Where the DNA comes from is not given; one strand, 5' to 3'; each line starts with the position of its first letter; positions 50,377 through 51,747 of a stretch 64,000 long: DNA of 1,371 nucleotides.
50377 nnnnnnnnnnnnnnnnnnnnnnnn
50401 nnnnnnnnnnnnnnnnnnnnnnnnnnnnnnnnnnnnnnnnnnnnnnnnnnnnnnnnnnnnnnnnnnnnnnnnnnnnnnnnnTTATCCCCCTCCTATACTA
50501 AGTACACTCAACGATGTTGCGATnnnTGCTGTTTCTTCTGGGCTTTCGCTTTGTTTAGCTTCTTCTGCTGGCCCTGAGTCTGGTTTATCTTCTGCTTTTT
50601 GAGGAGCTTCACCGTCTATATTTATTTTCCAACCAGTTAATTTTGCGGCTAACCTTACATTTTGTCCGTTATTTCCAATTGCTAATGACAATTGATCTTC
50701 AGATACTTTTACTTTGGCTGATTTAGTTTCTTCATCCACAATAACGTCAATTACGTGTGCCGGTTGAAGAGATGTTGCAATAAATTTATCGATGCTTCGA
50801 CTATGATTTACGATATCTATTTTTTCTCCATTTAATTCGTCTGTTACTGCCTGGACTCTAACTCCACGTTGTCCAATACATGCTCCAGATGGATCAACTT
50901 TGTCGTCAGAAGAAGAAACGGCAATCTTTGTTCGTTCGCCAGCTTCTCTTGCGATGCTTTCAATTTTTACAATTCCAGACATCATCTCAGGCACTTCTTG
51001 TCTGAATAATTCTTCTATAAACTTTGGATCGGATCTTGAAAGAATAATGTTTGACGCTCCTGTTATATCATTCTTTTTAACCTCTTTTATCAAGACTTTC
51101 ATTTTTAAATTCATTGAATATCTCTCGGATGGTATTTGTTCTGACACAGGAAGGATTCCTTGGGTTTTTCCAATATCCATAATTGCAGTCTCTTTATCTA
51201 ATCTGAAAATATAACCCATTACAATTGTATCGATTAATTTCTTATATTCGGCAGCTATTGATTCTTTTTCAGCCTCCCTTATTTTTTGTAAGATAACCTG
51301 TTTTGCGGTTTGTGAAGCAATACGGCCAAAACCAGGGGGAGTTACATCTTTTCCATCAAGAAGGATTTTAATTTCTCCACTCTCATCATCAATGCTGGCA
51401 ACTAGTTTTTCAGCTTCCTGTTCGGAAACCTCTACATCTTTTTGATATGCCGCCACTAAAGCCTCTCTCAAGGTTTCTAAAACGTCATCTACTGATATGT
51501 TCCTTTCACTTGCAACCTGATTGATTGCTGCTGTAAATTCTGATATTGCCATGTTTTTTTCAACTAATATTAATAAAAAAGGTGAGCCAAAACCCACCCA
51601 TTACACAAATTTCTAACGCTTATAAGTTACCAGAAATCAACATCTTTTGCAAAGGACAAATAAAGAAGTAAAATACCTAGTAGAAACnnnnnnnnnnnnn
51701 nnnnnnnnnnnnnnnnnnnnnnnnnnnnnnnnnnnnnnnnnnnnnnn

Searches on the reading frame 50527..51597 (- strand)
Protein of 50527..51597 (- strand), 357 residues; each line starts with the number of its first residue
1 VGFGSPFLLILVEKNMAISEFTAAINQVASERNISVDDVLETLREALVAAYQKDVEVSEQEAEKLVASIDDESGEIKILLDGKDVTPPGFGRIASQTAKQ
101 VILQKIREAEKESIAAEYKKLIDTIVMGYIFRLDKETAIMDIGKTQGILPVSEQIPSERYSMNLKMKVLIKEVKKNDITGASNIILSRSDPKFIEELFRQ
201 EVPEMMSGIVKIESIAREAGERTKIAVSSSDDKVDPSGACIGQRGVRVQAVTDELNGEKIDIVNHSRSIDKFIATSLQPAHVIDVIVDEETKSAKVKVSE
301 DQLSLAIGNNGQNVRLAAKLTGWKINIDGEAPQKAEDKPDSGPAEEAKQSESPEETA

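Call 98: search_protein_families(library=pfam, proteins=[window:50527-51597:-], max_evalue=0.001)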
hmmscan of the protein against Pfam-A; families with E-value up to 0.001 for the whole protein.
window:50527-51597:- (357 aa): 4 families
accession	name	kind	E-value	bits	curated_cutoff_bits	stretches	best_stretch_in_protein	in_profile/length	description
PF13184.12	KH_5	-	6.5e-26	90.7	27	1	219-286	1-68/69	NusA-like KH domain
PF08529.16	NusA_N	-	3.8e-17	63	23.8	2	20-79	1-56/119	NusA N-terminal domain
PF23095.1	KH_NusA_C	-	4e-05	24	34.2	1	296-327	3-34/59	Transcription termination/antitermination protein NusA, KH domain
PF07650.23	KH_2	-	0.0004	20.6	22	0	269-321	2-54/78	KH domain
